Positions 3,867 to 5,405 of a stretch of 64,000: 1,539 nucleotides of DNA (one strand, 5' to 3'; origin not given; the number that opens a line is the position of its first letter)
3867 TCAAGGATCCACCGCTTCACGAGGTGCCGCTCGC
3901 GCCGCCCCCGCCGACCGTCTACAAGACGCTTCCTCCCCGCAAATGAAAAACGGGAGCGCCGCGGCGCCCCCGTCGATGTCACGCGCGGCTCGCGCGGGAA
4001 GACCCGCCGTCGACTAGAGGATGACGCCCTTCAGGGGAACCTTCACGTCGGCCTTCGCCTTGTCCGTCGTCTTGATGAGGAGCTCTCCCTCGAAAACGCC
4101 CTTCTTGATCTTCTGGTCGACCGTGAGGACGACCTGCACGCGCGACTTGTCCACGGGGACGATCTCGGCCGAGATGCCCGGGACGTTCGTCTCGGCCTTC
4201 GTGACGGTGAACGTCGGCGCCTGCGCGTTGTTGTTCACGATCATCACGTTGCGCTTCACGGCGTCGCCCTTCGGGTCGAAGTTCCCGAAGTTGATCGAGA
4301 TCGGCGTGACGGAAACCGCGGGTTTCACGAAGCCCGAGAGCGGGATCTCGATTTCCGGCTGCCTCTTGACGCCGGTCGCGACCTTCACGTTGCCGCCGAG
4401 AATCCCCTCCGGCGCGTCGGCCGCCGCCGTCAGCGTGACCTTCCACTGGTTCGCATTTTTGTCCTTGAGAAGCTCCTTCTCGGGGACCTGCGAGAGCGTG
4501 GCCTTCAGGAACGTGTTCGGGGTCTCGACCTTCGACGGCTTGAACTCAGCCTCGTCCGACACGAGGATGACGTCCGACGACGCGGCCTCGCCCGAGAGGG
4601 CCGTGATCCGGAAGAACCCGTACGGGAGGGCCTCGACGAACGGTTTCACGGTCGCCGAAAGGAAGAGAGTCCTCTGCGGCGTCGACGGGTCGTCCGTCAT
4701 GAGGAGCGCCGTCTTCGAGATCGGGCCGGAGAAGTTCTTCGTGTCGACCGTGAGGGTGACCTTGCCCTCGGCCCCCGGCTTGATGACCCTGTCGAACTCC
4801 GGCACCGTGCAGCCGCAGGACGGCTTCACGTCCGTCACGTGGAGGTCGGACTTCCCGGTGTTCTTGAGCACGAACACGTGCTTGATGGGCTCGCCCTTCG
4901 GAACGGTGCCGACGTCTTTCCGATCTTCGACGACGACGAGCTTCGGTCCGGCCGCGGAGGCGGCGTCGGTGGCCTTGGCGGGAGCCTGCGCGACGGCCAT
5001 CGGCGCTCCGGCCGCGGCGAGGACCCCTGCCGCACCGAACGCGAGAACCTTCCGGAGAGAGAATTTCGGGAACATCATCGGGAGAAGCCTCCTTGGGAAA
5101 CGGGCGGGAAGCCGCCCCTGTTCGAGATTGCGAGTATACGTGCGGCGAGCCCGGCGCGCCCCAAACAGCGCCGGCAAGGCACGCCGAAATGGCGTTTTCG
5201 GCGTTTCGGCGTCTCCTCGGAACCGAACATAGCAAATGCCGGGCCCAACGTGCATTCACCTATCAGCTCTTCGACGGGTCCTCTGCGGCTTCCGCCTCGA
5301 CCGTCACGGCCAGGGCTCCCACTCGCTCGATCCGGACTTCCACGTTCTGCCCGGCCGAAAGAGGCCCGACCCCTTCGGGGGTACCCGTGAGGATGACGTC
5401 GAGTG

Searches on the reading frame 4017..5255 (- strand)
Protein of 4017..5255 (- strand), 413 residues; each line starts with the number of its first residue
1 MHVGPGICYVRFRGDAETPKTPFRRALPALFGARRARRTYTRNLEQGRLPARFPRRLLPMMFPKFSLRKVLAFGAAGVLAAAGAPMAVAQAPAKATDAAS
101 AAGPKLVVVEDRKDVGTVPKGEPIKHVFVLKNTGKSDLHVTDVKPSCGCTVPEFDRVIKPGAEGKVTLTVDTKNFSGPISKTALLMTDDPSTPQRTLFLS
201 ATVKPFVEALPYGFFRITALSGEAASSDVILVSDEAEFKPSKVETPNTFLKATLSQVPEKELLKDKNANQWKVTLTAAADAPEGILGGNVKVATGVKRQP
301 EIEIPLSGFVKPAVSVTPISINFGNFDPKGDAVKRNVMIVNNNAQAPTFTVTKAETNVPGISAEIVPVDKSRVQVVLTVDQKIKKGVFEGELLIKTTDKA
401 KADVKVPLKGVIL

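Call 61: search_protein_families(library=pfam, proteins=[window:4017-5255:-], max_evalue=0.00001)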
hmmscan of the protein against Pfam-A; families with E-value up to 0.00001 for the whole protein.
window:4017-5255:- (413 aa): 2 families
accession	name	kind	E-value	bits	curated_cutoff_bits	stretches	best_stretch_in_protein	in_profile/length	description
PF07610.17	DUF1573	-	6.1e-22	77.9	26.1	1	110-199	5-94/98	Protein of unknown function (DUF1573)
PF22544.2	HYDIN_VesB_CFA65-like_Ig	-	2.2e-14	53.9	25.5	1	104-201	1-99/100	HYDIN/CFA65/VesB-like, Ig-like domain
